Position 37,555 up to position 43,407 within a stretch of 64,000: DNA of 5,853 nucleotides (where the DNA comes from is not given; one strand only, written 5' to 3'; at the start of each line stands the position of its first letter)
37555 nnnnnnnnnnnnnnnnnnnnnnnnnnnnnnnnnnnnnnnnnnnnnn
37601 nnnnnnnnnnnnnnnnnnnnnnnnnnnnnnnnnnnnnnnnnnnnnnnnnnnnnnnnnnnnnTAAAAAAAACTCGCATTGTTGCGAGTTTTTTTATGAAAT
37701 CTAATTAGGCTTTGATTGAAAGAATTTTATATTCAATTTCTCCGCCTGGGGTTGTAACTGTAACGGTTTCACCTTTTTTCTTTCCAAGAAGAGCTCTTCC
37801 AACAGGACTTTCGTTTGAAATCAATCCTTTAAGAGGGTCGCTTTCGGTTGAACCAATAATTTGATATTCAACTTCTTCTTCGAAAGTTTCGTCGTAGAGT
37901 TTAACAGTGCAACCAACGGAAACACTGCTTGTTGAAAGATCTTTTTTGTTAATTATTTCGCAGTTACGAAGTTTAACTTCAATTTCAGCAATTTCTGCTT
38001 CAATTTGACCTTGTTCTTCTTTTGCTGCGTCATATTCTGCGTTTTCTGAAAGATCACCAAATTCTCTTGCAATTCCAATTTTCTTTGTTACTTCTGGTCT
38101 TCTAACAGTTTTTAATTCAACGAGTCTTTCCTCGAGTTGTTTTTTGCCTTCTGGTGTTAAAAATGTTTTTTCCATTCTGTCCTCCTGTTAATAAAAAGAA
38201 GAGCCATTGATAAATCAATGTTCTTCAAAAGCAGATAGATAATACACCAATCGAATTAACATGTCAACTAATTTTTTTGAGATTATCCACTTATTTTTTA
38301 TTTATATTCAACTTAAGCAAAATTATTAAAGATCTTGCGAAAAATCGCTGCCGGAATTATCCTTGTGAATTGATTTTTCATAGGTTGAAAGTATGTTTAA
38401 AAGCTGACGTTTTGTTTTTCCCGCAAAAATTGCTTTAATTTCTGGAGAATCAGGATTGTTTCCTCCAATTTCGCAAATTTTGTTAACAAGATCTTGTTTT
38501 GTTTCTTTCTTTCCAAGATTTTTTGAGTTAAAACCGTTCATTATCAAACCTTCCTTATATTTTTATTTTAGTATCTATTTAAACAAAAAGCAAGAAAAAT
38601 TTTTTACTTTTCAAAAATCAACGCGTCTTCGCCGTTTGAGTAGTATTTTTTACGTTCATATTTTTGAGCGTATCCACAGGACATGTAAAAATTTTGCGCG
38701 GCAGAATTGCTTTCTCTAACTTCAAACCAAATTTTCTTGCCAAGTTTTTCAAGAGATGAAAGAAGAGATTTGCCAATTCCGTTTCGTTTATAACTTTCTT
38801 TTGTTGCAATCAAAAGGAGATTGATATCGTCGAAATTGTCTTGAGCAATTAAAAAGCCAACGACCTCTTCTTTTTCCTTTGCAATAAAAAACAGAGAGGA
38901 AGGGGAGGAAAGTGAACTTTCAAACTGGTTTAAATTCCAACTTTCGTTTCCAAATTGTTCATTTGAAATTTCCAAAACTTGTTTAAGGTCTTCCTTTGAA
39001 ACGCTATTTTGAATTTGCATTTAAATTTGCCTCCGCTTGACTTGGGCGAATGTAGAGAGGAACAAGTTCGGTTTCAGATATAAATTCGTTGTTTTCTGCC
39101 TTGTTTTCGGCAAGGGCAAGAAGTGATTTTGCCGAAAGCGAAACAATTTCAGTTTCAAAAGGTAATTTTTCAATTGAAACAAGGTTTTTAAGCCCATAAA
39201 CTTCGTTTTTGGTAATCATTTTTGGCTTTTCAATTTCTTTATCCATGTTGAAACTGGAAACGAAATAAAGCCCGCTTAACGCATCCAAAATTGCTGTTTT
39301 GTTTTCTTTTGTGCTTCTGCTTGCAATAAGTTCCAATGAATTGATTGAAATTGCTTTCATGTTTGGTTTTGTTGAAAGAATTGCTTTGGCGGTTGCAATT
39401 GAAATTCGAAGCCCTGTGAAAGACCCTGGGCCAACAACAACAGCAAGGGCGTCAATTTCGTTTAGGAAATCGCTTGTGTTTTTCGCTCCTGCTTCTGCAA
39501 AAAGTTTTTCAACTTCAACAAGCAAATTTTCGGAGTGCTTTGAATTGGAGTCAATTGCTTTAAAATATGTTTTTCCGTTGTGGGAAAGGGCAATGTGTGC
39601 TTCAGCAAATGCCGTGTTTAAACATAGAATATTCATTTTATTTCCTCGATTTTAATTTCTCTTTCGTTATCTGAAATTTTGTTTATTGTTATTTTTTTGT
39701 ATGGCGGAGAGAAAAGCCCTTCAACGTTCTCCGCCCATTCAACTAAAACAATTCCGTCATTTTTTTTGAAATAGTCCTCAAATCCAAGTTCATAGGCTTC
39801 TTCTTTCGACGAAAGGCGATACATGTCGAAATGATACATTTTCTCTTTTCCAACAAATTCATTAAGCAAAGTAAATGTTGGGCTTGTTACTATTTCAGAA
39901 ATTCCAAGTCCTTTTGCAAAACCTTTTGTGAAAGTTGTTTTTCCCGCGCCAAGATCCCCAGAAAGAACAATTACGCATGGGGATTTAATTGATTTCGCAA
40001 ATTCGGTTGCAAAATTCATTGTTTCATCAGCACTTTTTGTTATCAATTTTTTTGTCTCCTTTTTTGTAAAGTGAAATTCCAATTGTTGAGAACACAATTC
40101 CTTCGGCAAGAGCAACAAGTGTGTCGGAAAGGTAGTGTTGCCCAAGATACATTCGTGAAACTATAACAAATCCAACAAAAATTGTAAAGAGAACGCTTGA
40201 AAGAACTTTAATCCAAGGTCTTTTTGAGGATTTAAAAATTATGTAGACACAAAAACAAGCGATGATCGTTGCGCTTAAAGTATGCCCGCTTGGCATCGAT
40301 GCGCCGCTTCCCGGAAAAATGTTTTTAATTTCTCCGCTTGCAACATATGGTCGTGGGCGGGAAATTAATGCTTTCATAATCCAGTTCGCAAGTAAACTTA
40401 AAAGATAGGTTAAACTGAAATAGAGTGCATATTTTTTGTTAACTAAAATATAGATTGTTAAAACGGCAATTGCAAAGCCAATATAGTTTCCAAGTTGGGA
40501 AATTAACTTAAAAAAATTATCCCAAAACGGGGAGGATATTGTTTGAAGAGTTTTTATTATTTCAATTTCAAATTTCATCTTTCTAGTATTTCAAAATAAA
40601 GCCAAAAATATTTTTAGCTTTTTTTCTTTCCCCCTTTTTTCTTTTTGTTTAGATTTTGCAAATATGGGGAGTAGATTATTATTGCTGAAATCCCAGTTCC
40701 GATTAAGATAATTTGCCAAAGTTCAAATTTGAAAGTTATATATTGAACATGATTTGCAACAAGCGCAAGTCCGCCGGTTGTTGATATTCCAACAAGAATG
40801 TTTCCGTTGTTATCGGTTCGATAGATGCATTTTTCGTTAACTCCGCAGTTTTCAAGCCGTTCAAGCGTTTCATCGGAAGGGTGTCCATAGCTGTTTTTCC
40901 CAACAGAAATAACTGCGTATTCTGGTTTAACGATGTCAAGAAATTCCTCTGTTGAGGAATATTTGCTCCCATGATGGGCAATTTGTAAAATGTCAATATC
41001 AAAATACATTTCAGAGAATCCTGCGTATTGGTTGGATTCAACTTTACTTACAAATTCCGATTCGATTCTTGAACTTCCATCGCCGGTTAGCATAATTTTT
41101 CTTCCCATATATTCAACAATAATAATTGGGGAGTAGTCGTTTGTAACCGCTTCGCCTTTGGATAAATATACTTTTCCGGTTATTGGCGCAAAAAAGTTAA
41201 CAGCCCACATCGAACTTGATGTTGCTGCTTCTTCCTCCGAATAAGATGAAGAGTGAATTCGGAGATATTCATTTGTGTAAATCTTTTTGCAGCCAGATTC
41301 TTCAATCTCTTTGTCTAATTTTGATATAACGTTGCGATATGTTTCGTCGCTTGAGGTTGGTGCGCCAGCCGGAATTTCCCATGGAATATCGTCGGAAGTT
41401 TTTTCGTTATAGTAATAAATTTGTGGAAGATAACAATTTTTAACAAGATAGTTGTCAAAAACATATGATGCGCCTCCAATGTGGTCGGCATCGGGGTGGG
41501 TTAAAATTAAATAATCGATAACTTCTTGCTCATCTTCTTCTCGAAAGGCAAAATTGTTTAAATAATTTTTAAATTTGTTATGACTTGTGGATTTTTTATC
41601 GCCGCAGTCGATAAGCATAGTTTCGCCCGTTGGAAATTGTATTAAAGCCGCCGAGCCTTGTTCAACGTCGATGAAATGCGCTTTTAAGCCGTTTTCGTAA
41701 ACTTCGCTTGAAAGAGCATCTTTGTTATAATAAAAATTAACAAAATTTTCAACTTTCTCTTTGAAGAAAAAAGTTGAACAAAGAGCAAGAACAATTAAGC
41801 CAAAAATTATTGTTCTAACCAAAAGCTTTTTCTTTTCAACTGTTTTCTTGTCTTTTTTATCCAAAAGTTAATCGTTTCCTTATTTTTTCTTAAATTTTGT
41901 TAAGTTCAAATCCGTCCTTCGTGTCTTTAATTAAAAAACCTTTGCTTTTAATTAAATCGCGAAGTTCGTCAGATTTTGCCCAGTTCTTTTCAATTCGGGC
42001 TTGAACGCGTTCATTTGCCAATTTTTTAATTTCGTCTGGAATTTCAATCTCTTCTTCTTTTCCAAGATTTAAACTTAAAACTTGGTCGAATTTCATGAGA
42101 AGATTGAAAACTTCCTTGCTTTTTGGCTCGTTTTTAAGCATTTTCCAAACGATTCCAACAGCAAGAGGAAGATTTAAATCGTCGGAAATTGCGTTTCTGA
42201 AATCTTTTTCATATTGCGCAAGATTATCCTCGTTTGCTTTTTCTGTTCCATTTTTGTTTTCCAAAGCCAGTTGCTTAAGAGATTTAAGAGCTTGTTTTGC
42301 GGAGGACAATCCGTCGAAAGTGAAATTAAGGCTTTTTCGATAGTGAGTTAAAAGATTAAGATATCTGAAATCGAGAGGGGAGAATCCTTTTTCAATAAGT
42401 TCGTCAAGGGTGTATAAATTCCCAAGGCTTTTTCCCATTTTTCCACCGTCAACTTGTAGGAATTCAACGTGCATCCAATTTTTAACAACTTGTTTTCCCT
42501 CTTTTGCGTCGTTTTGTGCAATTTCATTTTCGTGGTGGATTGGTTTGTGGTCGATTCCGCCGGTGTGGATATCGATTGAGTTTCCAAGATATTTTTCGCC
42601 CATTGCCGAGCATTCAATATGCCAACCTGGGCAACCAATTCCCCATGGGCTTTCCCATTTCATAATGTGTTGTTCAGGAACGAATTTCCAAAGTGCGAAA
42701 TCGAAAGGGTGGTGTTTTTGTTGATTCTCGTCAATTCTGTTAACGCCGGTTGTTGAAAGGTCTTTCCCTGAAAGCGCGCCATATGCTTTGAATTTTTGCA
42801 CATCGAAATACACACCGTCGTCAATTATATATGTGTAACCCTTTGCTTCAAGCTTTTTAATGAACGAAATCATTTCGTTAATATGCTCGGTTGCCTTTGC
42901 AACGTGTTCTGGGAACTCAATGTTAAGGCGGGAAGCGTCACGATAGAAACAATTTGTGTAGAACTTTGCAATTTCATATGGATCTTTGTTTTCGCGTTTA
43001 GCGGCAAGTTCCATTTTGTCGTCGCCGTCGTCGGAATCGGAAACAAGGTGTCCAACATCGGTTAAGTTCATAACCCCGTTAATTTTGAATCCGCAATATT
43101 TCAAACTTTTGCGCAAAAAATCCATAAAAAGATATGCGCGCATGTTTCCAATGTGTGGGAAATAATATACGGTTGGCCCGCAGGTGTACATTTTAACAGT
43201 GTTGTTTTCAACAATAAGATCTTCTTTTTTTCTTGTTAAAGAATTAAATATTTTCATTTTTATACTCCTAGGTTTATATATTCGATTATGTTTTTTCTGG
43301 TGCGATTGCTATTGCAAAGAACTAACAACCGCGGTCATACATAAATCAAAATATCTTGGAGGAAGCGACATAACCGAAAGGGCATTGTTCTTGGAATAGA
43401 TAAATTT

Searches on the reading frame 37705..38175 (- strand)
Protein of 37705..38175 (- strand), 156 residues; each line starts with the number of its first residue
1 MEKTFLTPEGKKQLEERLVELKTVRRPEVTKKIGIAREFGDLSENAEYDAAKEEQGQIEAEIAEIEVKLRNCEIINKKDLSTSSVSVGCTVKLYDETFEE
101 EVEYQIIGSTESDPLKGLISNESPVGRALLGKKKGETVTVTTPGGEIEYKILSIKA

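Call 59: search_protein_families(library=pfam, proteins=[window:37705-38175:-], max_evalue=0.001)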
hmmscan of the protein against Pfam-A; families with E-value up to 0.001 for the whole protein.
window:37705-38175:- (156 aa): 2 families
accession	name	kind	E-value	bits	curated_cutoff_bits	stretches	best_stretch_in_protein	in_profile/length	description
PF03449.20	GreA_GreB_N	-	3.4e-29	101.3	24.5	1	5-74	2-71/71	Transcription elongation factor, N-terminal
PF01272.25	GreA_GreB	-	4e-28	97.6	26.9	1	82-155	3-76/77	Transcription elongation factor, GreA/GreB, C-term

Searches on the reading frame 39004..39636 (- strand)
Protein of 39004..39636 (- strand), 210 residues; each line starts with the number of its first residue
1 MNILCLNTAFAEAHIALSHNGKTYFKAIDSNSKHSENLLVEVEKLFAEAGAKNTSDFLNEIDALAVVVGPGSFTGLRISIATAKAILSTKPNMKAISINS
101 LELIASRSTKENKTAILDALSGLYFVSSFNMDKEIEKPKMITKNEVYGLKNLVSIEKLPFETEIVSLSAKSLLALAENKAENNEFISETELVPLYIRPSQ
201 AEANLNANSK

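Call 59: search_protein_families(library=pfam, proteins=[window:39004-39636:-], max_evalue=0.001)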
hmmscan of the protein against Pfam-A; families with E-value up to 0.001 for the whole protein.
window:39004-39636:- (210 aa): 1 family
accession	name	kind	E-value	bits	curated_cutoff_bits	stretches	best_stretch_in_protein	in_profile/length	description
PF00814.31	TsaD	-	3.7e-13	50.2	24.8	1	32-119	27-113/264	tRNA N6-adenosine threonylcarbamoyltransferase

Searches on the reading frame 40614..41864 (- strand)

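Call 59: search_protein_families(library=pfam, proteins=[window:40614-41864:-], max_evalue=0.001)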
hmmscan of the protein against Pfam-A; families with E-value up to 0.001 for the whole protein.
window:40614-41864:- (416 aa): 1 family
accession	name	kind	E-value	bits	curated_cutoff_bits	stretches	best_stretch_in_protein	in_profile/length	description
PF00753.33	Lactamase_B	-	6.4e-17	62.6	22.7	1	66-157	2-85/196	Metallo-beta-lactamase superfamily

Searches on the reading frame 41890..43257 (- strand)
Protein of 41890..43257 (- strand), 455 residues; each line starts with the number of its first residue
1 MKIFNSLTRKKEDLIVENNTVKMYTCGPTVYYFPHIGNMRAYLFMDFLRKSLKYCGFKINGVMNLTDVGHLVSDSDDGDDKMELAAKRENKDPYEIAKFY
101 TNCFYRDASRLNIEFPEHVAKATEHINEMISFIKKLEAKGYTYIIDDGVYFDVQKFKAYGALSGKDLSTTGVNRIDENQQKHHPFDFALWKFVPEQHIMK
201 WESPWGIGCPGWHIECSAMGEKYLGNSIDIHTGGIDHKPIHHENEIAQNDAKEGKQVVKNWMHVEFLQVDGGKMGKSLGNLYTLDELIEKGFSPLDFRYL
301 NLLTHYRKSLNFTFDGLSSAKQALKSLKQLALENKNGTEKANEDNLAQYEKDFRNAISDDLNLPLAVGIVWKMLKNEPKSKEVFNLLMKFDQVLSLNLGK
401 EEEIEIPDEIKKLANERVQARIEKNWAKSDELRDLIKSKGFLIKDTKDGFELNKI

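Call 59: search_protein_families(library=pfam, proteins=[window:41890-43257:-], max_evalue=0.001)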
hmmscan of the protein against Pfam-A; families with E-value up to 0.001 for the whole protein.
window:41890-43257:- (455 aa): 3 families
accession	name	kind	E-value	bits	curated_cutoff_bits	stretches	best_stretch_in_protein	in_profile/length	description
PF01406.26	tRNA-synt_1e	-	5.5e-90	302.2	27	1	16-321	5-300/301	tRNA synthetases class I (C) catalytic domain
PF09334.17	tRNA-synt_1g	-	1.5e-09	37.6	20.1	1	34-155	14-126/391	tRNA synthetases class I (M)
PF01921.24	tRNA-synt_1f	-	0.00031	20.2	27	0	265-342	273-349/360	tRNA synthetases class I (K)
